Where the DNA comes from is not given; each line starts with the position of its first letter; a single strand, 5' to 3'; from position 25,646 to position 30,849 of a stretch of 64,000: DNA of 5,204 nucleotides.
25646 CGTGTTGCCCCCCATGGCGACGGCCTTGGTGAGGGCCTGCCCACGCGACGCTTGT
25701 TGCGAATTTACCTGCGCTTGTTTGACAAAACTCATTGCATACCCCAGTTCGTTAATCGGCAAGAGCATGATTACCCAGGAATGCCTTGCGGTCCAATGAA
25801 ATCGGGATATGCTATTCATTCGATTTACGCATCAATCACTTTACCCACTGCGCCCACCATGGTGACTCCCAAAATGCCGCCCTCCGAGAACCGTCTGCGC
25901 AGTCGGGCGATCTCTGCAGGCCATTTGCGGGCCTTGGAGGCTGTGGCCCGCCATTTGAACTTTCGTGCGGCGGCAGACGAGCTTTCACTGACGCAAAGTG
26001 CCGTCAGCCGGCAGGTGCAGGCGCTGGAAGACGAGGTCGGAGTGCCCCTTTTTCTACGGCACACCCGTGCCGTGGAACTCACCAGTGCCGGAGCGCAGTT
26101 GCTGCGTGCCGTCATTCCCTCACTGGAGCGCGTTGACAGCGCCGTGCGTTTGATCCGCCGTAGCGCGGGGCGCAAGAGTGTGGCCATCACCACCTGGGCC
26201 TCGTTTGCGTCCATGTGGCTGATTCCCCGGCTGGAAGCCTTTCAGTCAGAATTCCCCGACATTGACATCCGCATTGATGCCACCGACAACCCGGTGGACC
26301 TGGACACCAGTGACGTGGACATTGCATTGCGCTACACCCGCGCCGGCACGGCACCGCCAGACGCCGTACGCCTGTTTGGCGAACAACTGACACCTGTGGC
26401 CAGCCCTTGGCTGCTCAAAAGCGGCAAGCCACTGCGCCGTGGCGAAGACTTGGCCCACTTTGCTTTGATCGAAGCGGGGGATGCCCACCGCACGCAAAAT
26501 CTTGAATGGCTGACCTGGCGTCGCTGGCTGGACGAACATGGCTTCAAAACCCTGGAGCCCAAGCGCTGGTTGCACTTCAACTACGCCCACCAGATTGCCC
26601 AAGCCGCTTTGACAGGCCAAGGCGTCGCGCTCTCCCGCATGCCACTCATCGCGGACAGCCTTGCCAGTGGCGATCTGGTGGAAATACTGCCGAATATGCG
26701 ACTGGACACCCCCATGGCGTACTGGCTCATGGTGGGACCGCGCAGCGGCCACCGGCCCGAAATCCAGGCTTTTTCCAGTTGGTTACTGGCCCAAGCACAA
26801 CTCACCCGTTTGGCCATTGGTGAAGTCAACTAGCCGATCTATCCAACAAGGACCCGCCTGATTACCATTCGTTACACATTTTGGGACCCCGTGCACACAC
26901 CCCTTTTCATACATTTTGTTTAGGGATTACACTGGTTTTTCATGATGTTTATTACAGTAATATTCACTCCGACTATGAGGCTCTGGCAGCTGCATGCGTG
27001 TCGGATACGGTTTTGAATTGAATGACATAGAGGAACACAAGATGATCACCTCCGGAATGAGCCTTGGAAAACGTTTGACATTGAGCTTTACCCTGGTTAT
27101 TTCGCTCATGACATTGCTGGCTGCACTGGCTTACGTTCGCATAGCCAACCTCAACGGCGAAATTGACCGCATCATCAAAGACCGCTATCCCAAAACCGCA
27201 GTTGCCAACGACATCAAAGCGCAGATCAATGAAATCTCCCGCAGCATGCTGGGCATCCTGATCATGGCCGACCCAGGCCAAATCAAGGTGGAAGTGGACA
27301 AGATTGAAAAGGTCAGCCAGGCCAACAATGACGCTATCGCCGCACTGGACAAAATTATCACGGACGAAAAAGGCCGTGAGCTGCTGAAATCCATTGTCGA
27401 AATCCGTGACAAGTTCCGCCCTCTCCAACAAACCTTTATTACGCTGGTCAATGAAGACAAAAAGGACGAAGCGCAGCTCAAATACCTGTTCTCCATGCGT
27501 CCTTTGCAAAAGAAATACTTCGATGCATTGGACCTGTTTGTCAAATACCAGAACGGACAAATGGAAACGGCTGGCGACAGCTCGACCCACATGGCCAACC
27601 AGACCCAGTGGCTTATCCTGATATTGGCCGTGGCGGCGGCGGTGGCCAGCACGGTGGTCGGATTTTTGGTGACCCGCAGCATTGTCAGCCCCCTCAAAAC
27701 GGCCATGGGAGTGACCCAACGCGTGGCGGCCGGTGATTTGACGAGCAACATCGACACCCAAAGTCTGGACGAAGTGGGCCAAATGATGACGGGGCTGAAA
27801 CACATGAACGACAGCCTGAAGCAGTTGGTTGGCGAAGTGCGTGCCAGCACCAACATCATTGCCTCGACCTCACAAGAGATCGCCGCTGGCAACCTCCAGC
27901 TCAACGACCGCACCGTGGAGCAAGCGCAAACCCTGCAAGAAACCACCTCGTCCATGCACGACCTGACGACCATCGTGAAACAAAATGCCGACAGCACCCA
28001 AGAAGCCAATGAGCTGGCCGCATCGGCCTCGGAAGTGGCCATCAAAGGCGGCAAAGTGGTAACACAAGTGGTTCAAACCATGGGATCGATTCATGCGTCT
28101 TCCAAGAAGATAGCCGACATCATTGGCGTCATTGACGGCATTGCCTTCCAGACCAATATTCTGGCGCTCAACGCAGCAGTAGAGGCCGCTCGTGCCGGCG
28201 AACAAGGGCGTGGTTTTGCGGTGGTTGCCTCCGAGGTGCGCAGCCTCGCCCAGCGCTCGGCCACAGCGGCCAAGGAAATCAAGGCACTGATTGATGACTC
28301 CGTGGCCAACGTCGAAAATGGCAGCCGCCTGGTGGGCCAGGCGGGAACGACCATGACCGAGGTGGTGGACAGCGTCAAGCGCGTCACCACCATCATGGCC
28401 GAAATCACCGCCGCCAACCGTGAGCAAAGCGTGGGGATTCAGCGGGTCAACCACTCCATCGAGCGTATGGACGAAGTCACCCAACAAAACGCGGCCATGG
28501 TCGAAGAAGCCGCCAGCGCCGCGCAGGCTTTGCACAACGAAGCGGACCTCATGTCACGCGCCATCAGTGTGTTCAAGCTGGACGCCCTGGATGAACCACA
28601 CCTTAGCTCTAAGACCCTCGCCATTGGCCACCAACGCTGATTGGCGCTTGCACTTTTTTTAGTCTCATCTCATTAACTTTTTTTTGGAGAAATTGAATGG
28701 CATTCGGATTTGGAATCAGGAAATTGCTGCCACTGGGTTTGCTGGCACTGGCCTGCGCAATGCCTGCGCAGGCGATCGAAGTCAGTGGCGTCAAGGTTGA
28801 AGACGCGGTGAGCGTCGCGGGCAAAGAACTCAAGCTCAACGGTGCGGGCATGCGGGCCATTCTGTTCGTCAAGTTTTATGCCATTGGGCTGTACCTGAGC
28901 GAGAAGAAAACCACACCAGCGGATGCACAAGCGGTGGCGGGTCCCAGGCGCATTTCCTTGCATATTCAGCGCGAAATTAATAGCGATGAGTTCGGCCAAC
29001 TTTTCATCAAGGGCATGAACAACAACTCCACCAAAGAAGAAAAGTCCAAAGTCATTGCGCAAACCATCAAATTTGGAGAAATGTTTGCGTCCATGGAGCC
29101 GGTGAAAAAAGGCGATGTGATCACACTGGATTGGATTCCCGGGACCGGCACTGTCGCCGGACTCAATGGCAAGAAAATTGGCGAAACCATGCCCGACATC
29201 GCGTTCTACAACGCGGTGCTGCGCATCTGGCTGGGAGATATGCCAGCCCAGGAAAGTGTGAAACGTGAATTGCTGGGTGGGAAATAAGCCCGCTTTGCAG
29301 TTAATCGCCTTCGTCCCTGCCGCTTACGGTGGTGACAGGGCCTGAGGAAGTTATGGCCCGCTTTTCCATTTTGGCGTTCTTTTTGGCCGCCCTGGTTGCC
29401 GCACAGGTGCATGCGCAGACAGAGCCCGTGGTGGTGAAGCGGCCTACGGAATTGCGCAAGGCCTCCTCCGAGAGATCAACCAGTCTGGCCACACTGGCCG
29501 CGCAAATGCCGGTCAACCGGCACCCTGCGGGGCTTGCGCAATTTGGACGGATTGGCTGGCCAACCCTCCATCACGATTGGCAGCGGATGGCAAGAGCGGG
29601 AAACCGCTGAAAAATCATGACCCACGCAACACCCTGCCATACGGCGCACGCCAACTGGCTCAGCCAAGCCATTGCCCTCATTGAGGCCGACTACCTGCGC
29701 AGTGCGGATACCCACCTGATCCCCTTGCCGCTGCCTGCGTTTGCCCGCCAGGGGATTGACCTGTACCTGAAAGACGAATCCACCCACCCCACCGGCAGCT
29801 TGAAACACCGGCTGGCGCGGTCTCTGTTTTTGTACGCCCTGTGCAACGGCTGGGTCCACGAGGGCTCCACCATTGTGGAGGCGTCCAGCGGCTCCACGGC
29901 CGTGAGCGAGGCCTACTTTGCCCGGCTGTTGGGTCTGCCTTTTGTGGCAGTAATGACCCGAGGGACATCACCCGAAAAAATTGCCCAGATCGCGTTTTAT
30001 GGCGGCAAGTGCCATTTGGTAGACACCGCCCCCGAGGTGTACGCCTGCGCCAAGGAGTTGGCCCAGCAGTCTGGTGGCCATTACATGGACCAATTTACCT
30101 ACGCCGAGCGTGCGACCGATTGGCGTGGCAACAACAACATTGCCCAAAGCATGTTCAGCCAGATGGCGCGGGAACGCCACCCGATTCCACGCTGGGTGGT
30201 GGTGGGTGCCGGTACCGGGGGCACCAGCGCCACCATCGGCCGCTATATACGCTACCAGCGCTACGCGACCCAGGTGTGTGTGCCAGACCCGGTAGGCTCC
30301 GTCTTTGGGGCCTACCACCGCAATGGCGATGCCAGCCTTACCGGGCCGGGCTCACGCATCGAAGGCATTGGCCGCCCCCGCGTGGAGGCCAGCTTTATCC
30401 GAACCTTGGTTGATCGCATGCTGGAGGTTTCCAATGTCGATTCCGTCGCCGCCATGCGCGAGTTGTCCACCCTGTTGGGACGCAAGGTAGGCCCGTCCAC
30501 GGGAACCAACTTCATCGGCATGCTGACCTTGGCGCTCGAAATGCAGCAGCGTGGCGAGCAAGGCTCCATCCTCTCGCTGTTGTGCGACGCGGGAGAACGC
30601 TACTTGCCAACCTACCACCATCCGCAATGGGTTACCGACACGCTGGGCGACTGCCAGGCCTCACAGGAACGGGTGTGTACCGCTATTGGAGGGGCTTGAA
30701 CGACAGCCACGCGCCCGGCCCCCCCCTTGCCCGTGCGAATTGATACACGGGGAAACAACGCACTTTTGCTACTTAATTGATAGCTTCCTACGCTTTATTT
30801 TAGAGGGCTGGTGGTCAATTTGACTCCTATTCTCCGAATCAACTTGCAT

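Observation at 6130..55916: Dispersed 42-bp DNA motif with invariant spacing, at least nine copies inside and between genes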

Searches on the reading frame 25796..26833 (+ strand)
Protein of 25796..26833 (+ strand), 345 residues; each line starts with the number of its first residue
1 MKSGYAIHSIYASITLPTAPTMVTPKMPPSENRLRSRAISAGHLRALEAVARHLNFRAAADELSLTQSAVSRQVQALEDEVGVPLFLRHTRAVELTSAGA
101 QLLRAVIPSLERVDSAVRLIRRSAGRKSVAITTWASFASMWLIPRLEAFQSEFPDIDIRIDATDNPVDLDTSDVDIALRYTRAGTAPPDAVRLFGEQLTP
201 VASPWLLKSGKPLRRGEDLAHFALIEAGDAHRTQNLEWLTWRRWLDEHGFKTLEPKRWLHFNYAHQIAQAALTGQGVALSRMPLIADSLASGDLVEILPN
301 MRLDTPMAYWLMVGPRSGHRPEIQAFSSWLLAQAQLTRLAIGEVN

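Call 54: search_protein_families(library=pfam, proteins=[window:25796-26833:+], max_evalue=0.00001)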
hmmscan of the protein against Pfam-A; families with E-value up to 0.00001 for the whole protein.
window:25796-26833:+ (345 aa): 2 families
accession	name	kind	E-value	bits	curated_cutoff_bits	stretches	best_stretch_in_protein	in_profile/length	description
PF03466.25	LysR_substrate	-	3.6e-26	92.3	28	1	127-334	6-208/209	LysR substrate binding domain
PF00126.33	HTH_1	-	5.1e-22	78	26.6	1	43-99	3-59/60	Bacterial regulatory helix-turn-helix protein, lysR family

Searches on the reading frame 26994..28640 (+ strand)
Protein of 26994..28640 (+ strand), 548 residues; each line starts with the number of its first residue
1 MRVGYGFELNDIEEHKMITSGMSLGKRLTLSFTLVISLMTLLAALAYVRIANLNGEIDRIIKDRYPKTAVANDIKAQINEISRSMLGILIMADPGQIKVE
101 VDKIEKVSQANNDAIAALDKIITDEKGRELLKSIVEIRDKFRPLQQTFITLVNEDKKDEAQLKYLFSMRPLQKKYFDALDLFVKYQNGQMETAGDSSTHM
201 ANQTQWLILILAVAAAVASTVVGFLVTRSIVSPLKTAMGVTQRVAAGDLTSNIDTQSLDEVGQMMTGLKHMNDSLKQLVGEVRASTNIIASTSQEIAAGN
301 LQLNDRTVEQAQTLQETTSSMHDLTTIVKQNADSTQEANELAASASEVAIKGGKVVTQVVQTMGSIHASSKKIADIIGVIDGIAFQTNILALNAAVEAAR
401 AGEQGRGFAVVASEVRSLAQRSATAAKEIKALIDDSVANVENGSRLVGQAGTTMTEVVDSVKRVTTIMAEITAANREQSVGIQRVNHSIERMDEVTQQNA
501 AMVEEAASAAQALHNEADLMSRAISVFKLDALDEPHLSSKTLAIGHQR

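Call 54: search_protein_families(library=pfam, proteins=[window:26994-28640:+], max_evalue=0.00001)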
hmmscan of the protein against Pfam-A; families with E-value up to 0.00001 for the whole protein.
window:26994-28640:+ (548 aa): 3 families
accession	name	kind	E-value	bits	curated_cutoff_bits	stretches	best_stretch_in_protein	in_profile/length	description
PF00015.26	MCPsignal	-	8.4e-55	185.7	34.6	1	340-496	2-172/172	Methyl-accepting chemotaxis protein (MCP) signalling domain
PF12729.13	4HB_MCP_1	-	4.7e-23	82.1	27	1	22-200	2-180/181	Four helix bundle sensory module for signal transduction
PF00672.30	HAMP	-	1.2e-10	42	25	1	225-276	1-52/53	HAMP domain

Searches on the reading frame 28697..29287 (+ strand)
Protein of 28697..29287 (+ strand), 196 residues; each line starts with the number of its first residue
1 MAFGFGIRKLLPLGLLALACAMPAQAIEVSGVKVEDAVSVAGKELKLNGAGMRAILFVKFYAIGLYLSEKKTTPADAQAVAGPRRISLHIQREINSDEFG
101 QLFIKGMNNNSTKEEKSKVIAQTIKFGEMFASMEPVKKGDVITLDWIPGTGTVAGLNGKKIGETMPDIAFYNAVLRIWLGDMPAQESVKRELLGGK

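Call 54: search_protein_families(library=pfam, proteins=[window:28697-29287:+], max_evalue=0.00001)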
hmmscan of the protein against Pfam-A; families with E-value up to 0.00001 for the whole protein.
window:28697-29287:+ (196 aa): 1 family
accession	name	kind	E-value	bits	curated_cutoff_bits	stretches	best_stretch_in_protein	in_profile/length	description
PF16036.10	Chalcone_3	-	4.9e-46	157.3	27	1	27-194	2-165/165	Chalcone isomerase-like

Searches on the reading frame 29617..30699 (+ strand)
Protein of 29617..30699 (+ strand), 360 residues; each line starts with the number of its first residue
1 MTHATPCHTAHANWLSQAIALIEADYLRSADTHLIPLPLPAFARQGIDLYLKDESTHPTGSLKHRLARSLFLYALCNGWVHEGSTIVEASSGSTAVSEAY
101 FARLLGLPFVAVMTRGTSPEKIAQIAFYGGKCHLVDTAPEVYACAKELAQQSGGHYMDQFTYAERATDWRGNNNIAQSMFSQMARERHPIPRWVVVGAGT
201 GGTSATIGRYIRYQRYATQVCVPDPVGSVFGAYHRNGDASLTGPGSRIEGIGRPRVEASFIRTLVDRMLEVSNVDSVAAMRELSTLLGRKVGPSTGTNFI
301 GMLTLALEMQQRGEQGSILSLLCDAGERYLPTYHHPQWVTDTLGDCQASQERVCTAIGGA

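Call 54: search_protein_families(library=pfam, proteins=[window:29617-30699:+], max_evalue=0.00001)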
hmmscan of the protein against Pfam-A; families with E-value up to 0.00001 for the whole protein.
window:29617-30699:+ (360 aa): 1 family
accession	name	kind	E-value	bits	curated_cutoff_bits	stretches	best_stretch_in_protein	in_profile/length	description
PF00291.31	PALP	-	2.6e-52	178.4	35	1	37-324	11-295/295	Pyridoxal-phosphate dependent enzyme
